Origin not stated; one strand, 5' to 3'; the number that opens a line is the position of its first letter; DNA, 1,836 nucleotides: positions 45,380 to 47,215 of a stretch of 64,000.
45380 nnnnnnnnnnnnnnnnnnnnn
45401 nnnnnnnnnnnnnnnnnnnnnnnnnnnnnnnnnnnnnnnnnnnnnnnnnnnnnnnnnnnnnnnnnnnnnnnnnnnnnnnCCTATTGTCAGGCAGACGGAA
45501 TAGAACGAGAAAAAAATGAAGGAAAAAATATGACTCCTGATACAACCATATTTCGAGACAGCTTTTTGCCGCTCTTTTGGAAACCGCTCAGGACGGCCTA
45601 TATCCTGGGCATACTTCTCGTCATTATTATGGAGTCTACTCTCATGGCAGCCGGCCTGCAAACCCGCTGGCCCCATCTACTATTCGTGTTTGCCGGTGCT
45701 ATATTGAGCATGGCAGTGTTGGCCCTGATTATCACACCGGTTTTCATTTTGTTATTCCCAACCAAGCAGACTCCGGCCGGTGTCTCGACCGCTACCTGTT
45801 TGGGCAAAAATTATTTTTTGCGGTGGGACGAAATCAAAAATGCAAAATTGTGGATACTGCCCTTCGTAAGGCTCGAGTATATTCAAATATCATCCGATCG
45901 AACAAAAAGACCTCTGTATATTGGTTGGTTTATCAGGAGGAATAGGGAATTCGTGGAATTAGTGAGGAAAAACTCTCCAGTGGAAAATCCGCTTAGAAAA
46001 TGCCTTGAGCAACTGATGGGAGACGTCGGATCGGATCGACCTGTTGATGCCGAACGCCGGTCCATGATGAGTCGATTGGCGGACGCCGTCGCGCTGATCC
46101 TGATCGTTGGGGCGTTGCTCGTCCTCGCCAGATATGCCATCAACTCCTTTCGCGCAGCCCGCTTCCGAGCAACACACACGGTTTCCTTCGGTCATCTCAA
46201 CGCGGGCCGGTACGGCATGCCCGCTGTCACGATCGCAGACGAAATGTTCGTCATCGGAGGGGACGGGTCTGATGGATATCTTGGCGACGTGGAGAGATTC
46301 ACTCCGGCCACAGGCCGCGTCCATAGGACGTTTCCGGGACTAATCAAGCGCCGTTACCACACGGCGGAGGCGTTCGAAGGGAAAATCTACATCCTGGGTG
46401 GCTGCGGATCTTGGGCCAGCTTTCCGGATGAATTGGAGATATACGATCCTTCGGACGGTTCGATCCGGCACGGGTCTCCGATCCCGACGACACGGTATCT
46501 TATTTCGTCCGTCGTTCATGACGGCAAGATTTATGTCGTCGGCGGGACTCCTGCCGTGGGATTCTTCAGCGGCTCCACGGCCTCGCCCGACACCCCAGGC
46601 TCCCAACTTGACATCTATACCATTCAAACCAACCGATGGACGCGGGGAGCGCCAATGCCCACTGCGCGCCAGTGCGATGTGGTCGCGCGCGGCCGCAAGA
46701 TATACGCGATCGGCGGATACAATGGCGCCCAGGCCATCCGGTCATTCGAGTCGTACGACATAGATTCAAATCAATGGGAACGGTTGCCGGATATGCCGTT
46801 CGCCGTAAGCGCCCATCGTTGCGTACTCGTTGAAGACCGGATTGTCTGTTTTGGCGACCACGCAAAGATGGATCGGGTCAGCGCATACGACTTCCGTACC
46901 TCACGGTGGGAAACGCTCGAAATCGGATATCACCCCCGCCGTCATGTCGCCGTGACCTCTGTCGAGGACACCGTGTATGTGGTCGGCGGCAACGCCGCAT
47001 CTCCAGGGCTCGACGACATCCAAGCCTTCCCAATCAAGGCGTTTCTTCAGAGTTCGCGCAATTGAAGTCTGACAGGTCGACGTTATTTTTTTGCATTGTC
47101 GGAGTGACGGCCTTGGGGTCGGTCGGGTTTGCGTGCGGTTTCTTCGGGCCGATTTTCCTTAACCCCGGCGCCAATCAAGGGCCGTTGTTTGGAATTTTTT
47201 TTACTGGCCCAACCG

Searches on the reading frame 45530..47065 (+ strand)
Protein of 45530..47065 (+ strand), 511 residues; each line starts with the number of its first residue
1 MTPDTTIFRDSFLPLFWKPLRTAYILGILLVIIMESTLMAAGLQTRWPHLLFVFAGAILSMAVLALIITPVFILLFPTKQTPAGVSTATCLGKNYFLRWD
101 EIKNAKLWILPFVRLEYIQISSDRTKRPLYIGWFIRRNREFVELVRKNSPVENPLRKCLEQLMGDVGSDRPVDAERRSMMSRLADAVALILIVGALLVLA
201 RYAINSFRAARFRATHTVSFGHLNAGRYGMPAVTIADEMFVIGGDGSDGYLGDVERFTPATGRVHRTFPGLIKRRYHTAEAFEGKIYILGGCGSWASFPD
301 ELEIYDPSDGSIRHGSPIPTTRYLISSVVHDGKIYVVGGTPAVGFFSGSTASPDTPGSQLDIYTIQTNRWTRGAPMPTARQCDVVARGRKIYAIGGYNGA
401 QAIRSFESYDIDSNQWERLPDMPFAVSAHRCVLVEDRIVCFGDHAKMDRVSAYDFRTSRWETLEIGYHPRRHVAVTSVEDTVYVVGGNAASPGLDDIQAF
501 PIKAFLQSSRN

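Call 76: search_protein_families(library=pfam, proteins=[window:45530-47065:+], max_evalue=0.00001)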
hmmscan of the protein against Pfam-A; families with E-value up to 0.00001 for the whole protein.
window:45530-47065:+ (511 aa): 9 families
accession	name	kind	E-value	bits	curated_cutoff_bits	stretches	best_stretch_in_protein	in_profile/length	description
PF01344.31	Kelch_1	-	2.8e-42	142.3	20.1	2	381-423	4-46/46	Kelch motif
PF13964.12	Kelch_6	-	1.6e-29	101.3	25.3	1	383-424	6-48/50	Kelch motif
PF24681.1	Kelch_KLHDC2_KLHL20_DRC7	-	4.1e-28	98.6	50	2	316-442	98-220/221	KLHDC2/KLHL20/DRC7 Kelch-repeats domain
PF13418.12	Kelch_4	-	4.4e-28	97.4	21.6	0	274-319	2-48/49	Galactose oxidase, central domain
PF07646.21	Kelch_2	-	1.6e-26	91.3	21.3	1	388-423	11-48/48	Kelch motif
PF25210.1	Kelch_FKB95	-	1.9e-22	80.6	70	2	377-487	31-149/268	FKB95, Kelch-repeats domain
PF24981.1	Beta-prop_ATRN-LZTR1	-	5.8e-18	65.6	50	2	357-489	14-169/289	Attractin/LZTR1 beta-propeller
PF13415.12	Kelch_3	-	4.3e-17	62.2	22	0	388-433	1-47/48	Galactose oxidase, central domain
PF24996.1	NANM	-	1.5e-07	31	45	0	368-444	41-125/350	N-acetylneuraminate epimerase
